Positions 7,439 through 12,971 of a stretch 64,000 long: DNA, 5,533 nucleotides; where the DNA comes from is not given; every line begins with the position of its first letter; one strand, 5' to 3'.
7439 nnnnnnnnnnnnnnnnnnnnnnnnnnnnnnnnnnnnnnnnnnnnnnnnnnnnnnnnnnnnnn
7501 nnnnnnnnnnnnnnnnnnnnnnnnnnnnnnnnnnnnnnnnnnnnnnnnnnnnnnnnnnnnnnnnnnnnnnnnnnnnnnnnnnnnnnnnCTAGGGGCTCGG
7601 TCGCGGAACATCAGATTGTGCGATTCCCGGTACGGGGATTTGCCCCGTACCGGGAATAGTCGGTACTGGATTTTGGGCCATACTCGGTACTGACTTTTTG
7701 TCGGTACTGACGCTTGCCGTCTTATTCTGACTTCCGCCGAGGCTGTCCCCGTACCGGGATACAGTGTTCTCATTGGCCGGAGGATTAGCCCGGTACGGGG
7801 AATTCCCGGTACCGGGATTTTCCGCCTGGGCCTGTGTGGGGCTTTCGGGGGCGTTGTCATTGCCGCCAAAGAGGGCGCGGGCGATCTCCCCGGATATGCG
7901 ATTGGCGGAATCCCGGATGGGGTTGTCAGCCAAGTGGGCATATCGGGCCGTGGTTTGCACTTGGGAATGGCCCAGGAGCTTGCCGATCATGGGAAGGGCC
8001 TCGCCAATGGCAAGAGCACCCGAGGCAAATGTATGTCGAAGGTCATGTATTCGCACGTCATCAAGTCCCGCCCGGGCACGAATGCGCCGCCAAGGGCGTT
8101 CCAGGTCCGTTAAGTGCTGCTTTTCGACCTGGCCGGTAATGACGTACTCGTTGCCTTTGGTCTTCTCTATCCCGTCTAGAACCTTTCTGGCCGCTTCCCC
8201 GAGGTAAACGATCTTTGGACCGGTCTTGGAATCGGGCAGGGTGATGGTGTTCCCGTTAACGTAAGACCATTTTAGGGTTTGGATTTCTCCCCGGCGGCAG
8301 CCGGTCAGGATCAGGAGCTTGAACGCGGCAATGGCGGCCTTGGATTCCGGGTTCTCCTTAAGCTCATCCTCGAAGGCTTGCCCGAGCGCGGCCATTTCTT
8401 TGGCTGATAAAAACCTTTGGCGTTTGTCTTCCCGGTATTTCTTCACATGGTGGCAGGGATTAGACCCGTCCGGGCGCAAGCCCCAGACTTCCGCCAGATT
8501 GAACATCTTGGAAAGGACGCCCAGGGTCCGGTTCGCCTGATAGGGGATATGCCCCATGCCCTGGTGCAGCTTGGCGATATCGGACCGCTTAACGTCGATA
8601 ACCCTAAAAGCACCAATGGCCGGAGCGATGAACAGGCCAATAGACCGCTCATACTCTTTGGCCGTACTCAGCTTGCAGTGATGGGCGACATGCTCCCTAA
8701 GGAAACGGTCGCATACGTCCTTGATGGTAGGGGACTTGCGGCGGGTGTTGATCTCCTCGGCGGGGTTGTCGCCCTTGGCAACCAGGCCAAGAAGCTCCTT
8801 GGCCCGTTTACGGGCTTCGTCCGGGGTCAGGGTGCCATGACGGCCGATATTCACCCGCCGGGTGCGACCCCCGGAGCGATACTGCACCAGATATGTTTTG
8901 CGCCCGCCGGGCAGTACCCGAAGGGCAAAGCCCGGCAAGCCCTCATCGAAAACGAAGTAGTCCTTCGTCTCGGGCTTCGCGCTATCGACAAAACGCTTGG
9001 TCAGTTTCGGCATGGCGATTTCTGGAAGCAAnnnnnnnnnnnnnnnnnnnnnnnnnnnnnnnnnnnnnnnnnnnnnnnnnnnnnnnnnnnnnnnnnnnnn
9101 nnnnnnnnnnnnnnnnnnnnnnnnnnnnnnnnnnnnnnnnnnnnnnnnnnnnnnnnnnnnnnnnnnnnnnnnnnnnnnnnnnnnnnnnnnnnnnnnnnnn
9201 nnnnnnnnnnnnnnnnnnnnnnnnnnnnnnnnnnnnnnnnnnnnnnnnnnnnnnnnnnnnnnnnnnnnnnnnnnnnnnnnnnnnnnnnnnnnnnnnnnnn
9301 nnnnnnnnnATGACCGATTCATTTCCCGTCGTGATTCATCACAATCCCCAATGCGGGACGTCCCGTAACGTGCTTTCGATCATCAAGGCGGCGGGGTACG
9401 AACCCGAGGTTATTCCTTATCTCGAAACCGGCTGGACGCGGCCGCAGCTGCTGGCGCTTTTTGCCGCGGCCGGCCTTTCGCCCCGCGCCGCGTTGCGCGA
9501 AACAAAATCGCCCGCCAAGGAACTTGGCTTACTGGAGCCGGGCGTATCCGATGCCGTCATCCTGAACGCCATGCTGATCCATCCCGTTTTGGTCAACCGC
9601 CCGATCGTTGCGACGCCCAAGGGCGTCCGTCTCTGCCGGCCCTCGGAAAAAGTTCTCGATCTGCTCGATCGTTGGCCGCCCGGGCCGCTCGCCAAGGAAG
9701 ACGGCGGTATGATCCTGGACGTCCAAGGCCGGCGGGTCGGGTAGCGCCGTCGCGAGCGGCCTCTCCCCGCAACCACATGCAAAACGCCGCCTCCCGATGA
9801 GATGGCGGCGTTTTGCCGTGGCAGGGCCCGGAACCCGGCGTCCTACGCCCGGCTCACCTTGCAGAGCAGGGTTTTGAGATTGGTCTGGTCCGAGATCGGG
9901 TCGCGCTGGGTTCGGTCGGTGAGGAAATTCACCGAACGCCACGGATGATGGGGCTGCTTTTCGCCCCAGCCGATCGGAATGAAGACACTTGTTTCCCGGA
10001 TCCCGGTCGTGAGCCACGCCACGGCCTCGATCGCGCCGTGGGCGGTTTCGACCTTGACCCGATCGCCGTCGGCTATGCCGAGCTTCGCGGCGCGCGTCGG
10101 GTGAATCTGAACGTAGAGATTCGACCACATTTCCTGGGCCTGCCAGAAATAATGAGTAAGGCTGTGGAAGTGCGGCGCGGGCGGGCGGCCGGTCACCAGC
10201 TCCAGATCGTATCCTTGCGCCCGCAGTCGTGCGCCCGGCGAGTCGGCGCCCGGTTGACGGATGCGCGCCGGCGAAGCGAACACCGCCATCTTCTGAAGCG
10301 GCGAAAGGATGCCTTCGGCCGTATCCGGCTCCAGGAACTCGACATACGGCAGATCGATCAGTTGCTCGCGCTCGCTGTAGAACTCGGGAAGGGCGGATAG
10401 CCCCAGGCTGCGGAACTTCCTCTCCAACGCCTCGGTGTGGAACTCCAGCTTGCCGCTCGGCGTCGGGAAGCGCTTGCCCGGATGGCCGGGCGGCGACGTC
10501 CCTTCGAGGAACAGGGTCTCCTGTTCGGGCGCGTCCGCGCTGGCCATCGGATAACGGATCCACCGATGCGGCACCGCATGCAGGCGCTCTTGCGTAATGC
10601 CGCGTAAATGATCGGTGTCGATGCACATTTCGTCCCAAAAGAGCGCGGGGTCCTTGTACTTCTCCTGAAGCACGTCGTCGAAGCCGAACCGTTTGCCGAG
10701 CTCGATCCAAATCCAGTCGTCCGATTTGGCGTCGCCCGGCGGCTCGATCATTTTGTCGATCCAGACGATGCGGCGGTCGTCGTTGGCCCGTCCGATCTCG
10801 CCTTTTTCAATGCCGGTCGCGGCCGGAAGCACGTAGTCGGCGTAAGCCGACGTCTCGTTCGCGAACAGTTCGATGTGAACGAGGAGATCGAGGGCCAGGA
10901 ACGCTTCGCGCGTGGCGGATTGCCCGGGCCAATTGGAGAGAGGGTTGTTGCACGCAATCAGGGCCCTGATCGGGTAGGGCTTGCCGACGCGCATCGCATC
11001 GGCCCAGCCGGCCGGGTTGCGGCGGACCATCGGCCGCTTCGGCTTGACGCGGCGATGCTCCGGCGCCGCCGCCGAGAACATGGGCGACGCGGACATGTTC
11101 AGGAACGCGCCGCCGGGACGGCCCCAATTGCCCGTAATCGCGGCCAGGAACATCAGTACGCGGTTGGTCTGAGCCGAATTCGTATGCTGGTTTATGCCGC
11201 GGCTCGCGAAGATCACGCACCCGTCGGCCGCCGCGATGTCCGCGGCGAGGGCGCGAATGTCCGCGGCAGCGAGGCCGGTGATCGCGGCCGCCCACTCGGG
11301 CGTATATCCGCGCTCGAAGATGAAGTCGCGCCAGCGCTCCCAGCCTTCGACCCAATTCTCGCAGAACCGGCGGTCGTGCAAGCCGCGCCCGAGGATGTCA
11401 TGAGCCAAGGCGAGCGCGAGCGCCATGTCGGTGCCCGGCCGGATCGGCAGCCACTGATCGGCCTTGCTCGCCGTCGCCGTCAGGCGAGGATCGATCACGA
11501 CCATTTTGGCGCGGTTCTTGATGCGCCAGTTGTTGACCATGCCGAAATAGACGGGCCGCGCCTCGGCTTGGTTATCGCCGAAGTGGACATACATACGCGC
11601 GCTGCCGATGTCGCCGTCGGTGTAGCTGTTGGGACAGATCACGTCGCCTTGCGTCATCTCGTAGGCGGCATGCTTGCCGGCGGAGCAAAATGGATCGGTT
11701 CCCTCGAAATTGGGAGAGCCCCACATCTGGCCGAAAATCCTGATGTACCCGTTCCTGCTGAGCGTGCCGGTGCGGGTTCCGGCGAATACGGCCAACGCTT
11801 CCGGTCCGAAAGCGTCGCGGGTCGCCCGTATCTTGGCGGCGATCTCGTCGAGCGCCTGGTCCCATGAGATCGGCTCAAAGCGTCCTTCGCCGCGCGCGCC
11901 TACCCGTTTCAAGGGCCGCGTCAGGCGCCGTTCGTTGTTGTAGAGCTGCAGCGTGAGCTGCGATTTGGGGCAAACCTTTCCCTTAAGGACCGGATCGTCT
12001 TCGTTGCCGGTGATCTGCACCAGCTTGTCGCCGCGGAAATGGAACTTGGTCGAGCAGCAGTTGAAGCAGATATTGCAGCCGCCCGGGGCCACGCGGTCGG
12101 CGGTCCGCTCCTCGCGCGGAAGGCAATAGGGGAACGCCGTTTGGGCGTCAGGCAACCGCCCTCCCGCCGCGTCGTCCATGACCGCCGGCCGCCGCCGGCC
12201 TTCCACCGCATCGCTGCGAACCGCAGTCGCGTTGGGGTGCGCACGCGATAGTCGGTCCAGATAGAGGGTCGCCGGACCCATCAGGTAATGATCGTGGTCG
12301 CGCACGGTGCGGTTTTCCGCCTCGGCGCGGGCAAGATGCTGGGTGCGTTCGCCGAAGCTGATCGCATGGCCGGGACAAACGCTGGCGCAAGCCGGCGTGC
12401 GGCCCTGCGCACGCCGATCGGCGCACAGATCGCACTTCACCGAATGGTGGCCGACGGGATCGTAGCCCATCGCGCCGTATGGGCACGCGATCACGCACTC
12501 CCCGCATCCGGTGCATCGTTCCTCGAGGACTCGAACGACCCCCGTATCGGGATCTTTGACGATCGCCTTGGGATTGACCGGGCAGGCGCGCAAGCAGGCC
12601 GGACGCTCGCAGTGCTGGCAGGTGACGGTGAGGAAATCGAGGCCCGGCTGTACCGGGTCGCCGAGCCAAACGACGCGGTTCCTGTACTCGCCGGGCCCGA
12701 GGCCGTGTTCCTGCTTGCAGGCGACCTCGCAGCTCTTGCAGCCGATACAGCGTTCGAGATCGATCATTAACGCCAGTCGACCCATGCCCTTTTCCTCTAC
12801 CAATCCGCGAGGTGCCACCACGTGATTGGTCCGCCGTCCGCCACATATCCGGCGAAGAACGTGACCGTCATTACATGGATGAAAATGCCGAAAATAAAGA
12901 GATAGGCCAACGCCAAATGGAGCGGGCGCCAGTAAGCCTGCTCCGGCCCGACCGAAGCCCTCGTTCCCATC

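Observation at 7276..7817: Three adjacent arrays of different short palindromes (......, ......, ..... cores) sharing a C-run/core/G-run grammar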

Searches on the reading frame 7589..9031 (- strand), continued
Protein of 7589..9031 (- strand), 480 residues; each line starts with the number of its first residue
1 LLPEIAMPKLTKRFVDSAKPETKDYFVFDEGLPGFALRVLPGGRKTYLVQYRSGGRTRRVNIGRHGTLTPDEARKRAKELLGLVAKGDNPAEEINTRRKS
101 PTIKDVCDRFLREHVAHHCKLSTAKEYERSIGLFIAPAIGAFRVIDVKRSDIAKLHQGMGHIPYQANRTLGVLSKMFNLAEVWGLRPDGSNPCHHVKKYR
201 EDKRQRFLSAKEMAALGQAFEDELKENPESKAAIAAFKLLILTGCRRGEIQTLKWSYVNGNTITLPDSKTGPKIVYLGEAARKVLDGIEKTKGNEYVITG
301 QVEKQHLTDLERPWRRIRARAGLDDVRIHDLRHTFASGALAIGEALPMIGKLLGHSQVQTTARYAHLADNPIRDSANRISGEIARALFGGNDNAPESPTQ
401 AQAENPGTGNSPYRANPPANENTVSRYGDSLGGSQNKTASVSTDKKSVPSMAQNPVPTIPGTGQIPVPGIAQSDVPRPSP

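Call 66: search_protein_families(library=pfam, proteins=[L005:3866-5020:+, L050:3390-4571:+, L004:4159-4983:+, L050:1659-2438:+, L004:3525-3944:+, L005:1682-2041:+, L005:3570-3806:+], max_evalue=1)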
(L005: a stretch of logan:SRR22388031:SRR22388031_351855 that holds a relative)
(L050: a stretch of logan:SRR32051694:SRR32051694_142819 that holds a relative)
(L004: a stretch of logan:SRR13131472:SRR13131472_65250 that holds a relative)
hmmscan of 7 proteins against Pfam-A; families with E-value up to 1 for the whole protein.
L005:3866-5020:+ (384 aa): 0 families

L050:3390-4571:+ (393 aa): 0 families

L004:4159-4983:+ (274 aa): 1 family
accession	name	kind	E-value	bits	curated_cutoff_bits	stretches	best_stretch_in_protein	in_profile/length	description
PF14197.11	Cep57_CLD_2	-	0.062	13.8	27.1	1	82-103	21-42/67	Centrosome localisation domain of PPC89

L050:1659-2438:+ (259 aa): 0 families

L004:3525-3944:+ (139 aa): 0 families

L005:1682-2041:+ (119 aa): 0 families

L005:3570-3806:+ (78 aa): 0 families

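Call 84: search_solved_structures(query=A5, max_evalue=5)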
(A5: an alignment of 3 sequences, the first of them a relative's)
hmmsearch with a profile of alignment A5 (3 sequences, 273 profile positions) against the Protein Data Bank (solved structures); distinct sequences matched with E-value up to 5: 2.
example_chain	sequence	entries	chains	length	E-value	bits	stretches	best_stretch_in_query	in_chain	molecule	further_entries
5jvu_A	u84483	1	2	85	0.48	13.1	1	56-108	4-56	Chimera protein of Kinesin heavy chain and Microtubule-associated protein RP/EB family mem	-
8sdi_A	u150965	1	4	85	1.5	11.4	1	57-109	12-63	Tripartite motif-containing protein 45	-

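Call 108: search_solved_structures(query=A8, max_evalue=10)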
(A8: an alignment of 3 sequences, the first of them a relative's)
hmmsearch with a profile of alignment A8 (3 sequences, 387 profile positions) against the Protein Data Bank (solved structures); distinct sequences matched with E-value up to 10: 7.
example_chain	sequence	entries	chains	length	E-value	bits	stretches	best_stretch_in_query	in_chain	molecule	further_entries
2ypf_A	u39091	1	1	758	0.00077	22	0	303-360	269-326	AVRBS3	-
3ugm_A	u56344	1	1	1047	0.0056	19.2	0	293-356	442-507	TAL effector AvrBs3/PthA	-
9ld1_A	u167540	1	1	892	0.021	17.3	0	303-360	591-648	inactivate TOD4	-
9lcz_A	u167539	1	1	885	0.022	17.2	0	303-360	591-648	Inactivate TOD6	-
9lcx_A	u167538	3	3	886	0.022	17.2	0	303-360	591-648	Inactivate TOD6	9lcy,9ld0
9jo8_A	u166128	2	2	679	0.23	13.9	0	293-360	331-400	TALE repeat protein targeting mitochondiral ND1-L gene. | TALE repeat protein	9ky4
8hfr_sm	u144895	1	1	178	0.56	12.6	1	83-175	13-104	Translation machinery-associated protein 16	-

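Call 109: search_protein_families(library=ncbifam, proteins=[L005:3866-5020:+, L050:3390-4571:+], max_evalue=10)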
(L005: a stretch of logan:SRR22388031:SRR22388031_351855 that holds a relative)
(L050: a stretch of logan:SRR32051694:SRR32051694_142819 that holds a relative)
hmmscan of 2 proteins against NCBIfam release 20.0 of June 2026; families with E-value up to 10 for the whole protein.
L005:3866-5020:+ (384 aa): 0 families

L050:3390-4571:+ (393 aa): 0 families

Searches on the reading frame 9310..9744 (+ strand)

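Call 9: search_protein_families(library=pfam, proteins=[window:9310-9744:+], max_evalue=0.01)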
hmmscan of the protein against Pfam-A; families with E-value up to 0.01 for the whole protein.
window:9310-9744:+ (144 aa): 1 family
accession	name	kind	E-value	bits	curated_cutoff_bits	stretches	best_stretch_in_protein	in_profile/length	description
PF03960.21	ArsC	-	3.5e-14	53.3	24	1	10-117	1-78/79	ArsC family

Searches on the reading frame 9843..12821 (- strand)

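Call 9: search_protein_families(library=pfam, proteins=[window:9843-12821:-], max_evalue=0.01)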
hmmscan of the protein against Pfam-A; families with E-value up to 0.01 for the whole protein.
window:9843-12821:- (992 aa): 13 families
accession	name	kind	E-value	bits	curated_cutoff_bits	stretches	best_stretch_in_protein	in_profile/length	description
PF00384.28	Molybdopterin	-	2.9e-47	161.8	24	1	299-711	1-353/353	Molybdopterin oxidoreductase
PF13247.11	Fer4_11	-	2e-23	82.9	26.2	1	62-159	4-100/100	4Fe-4S dicluster domain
PF01568.27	Molydop_binding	-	1.7e-20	73.5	26.8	1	873-984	1-108/110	Molydopterin dinucleotide binding domain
PF12838.12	Fer4_7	-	5.5e-11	43.2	27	1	67-117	1-52/52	4Fe-4S dicluster domain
PF00037.32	Fer4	-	3.3e-08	33.4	21.1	2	98-117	3-22/24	4Fe-4S binding domain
PF12797.12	Fer4_2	-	5.6e-08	32.7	24.5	2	18-36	3-21/22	4Fe-4S binding domain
PF12837.12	Fer4_6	-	8.6e-08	32.2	25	1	95-117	1-23/24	4Fe-4S binding domain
PF13237.11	Fer4_10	-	9.3e-07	29.1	25.5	1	67-114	8-53/53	4Fe-4S dicluster domain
PF13187.11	Fer4_9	-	3.1e-05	24.4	27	1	68-118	2-52/52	4Fe-4S dicluster domain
PF14697.11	Fer4_21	-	4.4e-05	24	35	1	67-115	7-53/59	4Fe-4S dicluster domain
PF04879.21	Molybdop_Fe4S4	-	0.0001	22.6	22.7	1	247-295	6-54/55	Molybdopterin oxidoreductase Fe4S4 domain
PF12800.12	Fer4_4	-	0.00015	22.2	24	1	101-116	2-17/17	4Fe-4S binding domain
PF25160.1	LdpA_Fe-S-bd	-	0.0002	21.5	27.6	1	70-117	4-42/49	LdpA Fe-S cluster-binding domain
